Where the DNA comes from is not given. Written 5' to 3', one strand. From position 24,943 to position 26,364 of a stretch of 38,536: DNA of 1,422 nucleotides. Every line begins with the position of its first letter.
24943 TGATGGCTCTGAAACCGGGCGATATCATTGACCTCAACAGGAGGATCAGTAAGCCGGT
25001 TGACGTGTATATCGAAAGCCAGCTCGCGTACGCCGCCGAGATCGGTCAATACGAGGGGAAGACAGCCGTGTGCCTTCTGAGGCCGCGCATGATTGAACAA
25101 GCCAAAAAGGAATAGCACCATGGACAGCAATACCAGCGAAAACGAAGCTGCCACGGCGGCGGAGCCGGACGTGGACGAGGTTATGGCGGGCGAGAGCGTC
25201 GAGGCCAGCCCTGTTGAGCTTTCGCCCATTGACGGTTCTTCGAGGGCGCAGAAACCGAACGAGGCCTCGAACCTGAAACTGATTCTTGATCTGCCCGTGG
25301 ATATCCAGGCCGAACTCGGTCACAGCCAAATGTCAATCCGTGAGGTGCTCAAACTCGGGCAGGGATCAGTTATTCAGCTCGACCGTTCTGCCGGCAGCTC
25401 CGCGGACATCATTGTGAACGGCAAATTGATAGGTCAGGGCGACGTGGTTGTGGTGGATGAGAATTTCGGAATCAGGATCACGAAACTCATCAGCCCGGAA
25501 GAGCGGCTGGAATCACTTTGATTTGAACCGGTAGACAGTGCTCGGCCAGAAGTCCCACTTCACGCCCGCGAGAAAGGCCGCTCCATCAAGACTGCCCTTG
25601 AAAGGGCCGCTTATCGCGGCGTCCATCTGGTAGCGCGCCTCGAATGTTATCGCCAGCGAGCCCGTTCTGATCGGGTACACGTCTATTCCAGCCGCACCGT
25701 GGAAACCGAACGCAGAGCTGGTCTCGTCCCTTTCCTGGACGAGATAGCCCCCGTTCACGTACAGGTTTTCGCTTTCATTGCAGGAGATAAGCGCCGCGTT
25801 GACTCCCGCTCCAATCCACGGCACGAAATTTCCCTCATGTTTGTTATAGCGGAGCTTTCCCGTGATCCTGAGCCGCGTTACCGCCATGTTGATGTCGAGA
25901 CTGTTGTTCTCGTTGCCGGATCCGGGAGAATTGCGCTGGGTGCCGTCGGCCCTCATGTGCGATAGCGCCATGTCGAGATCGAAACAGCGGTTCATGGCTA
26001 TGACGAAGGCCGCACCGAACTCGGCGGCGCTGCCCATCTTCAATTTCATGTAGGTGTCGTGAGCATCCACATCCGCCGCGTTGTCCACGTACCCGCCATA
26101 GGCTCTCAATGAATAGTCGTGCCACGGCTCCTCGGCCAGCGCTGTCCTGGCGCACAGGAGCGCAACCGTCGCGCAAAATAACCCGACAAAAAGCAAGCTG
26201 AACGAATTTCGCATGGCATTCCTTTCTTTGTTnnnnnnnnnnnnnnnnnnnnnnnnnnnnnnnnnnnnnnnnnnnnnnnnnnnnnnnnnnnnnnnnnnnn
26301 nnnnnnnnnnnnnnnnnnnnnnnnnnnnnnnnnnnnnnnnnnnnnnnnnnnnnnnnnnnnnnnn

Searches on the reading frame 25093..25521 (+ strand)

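Call 6: search_protein_families(library=pfam, proteins=[window:25093-25521:+], max_evalue=0.001)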
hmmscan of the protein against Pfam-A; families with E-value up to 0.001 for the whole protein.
window:25093-25521:+ (142 aa): 1 family
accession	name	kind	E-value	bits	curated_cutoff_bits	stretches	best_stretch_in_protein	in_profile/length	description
PF01052.25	FliMN_C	-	4.3e-24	84.7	23.8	1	63-133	2-72/73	Type III flagellar switch regulator (C-ring) FliN C-term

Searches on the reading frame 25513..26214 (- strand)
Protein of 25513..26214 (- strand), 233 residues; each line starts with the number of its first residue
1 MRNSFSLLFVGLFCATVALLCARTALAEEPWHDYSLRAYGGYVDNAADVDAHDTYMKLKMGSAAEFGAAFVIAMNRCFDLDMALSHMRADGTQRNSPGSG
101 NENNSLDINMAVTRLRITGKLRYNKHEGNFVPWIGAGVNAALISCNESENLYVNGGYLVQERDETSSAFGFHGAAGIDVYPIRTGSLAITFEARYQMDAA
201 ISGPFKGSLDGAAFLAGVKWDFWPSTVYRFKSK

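Call 6: search_protein_families(library=pfam, proteins=[window:25513-26214:-], max_evalue=0.001)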
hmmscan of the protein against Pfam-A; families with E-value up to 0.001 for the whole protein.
window:25513-26214:- (233 aa): 0 families

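Call 36: search_protein_families(library=ncbifam, proteins=[window:25513-26214:-], max_evalue=0.1)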
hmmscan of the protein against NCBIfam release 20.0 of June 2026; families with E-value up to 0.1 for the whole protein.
window:25513-26214:- (233 aa): 1 family
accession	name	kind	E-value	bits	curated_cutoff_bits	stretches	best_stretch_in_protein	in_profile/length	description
NF052636.1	Rick_Adr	subfamily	0.0037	16.9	210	1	14-151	9-146/224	adhesin Adr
